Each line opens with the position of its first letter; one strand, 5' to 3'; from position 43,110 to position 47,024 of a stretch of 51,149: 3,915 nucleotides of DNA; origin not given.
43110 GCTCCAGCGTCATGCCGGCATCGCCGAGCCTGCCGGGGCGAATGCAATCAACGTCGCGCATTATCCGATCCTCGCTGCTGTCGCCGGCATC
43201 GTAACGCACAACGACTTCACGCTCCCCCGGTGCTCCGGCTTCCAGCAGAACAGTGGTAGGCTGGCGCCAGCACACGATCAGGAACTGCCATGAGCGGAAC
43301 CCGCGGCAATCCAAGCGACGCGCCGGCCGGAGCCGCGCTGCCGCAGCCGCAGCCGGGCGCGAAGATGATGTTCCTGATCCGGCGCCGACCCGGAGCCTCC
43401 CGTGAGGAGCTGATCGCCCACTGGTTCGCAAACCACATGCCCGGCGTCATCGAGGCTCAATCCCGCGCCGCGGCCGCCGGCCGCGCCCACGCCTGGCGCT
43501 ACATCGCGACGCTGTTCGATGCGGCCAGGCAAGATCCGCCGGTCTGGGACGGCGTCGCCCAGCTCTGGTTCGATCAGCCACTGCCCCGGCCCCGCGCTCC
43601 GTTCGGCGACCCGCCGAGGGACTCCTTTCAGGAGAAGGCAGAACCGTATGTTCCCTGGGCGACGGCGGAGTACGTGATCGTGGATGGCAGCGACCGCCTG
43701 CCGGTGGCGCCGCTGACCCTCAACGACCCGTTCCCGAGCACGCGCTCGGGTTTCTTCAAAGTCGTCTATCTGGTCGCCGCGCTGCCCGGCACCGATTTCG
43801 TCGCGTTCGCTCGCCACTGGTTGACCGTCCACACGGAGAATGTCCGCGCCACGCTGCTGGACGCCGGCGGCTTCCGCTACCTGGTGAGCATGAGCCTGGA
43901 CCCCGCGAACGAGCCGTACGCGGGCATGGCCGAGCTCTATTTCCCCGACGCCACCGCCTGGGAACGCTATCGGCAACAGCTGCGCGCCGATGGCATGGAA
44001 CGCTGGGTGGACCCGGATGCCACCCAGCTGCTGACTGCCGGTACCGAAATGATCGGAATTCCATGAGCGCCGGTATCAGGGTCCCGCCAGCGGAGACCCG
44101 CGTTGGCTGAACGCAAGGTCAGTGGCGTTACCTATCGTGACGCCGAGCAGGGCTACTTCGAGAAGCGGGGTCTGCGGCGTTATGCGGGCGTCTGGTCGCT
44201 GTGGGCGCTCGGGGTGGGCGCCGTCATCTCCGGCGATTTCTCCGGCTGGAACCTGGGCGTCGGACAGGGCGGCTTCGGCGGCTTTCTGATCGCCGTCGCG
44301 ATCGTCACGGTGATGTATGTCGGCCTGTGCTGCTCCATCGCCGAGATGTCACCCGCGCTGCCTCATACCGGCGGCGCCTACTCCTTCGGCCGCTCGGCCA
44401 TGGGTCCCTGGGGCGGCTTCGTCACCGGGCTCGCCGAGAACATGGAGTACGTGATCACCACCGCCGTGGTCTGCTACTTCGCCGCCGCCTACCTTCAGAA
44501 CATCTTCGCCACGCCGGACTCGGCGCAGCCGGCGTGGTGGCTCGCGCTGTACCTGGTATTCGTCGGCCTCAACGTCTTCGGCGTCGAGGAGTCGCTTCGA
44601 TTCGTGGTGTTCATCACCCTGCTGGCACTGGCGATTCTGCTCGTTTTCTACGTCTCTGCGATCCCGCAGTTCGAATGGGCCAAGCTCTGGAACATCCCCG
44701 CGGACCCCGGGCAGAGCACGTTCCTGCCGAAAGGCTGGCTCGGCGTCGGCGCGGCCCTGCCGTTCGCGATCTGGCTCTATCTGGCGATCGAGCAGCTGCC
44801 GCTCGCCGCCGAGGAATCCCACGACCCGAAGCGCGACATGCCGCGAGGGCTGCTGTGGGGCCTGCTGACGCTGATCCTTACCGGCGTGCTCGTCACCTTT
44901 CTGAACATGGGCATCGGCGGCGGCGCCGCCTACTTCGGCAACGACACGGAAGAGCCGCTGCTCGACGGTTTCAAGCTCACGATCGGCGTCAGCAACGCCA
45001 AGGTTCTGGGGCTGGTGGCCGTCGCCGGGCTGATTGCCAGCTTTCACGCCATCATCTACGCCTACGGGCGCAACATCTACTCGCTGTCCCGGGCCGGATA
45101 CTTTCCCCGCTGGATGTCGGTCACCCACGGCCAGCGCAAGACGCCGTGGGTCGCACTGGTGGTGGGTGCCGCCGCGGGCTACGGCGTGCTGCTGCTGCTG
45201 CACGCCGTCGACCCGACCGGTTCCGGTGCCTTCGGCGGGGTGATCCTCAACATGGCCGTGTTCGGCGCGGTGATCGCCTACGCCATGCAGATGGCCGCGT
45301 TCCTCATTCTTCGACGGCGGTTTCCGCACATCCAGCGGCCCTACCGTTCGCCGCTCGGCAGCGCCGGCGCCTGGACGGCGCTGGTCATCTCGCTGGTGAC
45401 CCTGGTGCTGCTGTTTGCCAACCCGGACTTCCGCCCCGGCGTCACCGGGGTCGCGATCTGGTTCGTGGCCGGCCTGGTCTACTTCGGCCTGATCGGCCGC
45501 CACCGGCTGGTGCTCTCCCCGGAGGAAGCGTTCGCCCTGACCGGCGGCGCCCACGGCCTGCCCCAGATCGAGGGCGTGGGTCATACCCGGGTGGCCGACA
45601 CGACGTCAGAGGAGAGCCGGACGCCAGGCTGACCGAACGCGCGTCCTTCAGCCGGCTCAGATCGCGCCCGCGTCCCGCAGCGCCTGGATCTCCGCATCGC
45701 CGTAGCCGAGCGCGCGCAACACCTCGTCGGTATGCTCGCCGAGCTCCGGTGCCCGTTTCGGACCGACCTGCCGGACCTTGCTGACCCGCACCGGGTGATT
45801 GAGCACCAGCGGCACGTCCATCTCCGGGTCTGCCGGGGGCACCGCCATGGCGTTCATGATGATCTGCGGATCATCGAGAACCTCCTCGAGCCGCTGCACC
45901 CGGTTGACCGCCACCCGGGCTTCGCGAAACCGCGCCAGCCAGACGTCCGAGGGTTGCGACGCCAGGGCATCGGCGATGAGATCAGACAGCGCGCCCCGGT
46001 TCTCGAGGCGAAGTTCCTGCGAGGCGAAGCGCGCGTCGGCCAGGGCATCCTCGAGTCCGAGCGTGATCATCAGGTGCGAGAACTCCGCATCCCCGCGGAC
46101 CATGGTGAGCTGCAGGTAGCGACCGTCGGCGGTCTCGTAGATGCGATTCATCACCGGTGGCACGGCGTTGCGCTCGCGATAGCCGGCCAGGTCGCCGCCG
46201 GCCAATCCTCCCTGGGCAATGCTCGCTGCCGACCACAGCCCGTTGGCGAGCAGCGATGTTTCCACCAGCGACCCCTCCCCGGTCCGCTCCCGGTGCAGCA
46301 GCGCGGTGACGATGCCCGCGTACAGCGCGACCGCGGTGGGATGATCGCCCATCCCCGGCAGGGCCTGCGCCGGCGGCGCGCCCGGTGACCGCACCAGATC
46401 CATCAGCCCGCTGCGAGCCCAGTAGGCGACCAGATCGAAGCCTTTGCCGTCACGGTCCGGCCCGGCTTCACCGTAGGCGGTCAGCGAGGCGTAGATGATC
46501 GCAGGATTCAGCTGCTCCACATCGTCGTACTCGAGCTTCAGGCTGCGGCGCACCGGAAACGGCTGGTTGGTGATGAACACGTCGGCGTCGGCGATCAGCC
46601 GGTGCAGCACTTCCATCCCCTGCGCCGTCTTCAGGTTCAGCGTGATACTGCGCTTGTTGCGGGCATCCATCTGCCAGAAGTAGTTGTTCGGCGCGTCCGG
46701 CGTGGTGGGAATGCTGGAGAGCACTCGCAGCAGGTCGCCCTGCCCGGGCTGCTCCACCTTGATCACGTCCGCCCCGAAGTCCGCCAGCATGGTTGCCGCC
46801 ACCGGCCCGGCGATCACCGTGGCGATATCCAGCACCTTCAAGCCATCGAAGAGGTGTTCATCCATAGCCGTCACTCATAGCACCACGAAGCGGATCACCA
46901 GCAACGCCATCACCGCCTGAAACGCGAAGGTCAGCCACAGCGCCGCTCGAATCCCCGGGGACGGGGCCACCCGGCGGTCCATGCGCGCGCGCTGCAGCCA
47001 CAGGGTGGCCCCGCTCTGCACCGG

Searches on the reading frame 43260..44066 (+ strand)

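Call 25: search_protein_families(library=pfam, proteins=[window:43260-44066:+], max_evalue=0.00001)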
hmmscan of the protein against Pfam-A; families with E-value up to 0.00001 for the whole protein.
window:43260-44066:+ (268 aa): 1 family
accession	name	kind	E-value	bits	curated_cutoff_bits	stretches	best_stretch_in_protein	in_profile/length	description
PF07110.17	EthD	-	1.1e-10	43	22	0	176-252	2-95/96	EthD domain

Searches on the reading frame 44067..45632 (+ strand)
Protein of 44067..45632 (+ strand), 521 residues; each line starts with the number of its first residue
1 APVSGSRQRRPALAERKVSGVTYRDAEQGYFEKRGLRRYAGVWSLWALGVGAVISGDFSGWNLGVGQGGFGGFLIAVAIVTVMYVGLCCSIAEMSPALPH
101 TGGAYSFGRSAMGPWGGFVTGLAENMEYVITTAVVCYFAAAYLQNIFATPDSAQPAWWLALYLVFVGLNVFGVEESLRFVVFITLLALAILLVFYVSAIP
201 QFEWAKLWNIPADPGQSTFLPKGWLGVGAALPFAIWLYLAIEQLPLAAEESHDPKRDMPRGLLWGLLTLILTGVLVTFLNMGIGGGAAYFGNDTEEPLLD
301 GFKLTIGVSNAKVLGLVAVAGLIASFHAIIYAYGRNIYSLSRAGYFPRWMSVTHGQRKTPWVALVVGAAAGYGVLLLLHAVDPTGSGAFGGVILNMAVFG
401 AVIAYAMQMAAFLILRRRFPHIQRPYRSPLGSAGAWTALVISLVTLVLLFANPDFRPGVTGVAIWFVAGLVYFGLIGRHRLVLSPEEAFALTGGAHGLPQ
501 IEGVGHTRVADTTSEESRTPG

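Call 25: search_protein_families(library=pfam, proteins=[window:44067-45632:+], max_evalue=0.00001)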
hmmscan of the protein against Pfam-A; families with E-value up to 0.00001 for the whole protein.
window:44067-45632:+ (521 aa): 2 families
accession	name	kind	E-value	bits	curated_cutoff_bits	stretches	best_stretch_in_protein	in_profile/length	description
PF00324.27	AA_permease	-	1.1e-37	130.3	24.6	1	55-457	13-428/470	Amino acid permease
PF13520.12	AA_permease_2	-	2.1e-36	126.2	27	1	41-471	2-422/427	Amino acid permease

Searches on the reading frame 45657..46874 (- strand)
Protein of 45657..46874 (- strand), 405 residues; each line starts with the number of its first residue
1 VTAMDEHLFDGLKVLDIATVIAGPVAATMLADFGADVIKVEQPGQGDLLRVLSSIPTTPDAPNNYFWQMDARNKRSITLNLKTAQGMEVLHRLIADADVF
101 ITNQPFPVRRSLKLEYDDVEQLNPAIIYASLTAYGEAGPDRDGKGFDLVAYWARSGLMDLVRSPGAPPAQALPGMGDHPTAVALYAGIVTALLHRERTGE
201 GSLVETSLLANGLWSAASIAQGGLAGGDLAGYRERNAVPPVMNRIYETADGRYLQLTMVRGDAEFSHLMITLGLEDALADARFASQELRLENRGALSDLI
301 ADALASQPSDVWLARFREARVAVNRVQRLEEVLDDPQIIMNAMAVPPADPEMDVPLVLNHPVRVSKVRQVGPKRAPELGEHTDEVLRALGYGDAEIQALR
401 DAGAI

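Call 25: search_protein_families(library=pfam, proteins=[window:45657-46874:-], max_evalue=0.00001)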
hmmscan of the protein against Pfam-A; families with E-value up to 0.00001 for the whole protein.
window:45657-46874:- (405 aa): 1 family
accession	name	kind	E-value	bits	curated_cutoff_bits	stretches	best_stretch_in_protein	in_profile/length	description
PF02515.22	CoA_transf_3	-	6e-98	328.8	23.3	1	10-382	2-366/366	CoA-transferase family III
